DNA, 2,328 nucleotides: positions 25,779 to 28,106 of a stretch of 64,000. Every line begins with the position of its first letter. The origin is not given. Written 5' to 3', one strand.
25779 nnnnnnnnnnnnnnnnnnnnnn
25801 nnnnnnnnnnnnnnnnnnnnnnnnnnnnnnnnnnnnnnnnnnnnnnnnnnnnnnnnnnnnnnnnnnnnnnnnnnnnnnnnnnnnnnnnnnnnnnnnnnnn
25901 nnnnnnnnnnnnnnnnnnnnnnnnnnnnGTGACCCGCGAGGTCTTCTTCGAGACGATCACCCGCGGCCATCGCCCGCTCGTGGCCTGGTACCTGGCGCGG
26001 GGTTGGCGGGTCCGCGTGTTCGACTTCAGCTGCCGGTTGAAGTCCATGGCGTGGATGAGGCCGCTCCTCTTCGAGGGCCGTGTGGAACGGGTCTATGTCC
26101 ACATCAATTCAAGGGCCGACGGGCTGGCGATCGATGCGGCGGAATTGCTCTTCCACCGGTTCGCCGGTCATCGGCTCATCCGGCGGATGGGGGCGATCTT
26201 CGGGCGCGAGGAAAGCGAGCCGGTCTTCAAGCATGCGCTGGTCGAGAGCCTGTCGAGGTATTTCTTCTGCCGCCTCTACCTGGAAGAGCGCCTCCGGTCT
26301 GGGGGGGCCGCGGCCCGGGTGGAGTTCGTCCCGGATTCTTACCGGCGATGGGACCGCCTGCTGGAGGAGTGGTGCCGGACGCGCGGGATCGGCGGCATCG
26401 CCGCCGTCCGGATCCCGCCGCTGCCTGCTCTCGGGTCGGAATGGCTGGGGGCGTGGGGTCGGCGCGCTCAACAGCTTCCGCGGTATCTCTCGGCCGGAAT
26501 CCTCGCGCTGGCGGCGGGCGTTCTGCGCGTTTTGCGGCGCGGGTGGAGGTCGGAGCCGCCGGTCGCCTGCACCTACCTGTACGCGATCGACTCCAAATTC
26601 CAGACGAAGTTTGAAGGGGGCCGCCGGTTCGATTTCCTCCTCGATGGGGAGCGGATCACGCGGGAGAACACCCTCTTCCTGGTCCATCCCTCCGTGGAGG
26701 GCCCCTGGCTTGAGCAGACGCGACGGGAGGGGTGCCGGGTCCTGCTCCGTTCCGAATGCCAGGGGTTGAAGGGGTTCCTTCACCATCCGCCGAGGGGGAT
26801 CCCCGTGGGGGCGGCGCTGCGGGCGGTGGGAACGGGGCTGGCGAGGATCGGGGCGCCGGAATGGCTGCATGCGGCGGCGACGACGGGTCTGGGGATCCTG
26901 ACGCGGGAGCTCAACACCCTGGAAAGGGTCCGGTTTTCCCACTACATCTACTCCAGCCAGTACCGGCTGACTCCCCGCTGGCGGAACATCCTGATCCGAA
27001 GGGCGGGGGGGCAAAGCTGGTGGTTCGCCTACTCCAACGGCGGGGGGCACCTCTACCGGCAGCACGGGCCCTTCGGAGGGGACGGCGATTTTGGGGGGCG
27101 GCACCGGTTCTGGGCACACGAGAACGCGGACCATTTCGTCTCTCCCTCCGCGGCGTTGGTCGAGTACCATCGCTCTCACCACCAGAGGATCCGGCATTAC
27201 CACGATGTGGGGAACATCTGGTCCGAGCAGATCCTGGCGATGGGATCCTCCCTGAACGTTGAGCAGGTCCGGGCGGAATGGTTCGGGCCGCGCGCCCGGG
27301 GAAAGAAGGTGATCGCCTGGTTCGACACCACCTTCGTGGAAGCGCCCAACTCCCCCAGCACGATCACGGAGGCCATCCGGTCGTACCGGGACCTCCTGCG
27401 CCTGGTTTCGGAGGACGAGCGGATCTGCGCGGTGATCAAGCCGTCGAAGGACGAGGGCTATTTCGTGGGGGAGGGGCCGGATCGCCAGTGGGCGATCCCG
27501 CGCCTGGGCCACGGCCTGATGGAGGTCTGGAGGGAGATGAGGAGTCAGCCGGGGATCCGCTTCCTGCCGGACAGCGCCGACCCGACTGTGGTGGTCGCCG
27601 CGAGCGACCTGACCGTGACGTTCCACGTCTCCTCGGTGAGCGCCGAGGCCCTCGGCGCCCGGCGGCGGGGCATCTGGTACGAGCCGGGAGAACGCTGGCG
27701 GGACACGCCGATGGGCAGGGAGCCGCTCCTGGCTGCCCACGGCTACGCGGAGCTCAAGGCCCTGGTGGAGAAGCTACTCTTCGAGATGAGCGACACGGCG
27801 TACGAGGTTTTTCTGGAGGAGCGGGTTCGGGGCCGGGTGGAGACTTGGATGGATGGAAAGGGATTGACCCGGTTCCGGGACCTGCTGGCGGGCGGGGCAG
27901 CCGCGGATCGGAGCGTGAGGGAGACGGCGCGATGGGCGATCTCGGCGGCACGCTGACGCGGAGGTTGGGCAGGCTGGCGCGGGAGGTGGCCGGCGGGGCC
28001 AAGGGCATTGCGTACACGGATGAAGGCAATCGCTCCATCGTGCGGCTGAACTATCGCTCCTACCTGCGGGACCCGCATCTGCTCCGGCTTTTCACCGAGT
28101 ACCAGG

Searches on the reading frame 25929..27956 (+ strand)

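Call 18: search_protein_families(library=pfam, proteins=[window:25929-27956:+], max_evalue=0.00001)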
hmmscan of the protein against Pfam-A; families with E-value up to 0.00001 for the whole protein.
window:25929-27956:+ (675 aa): 0 families

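Call 46: search_protein_families(library=ncbifam, proteins=[window:25929-27956:+], max_evalue=0.00001)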
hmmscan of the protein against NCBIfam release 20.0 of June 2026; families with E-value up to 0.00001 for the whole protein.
window:25929-27956:+ (675 aa): 1 family
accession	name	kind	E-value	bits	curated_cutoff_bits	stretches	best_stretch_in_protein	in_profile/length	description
TIGR04417.1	PFTS_polysacc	subfamily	2.3e-07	30.1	100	1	337-613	260-521/522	polysaccharide biosynthesis PFTS motif protein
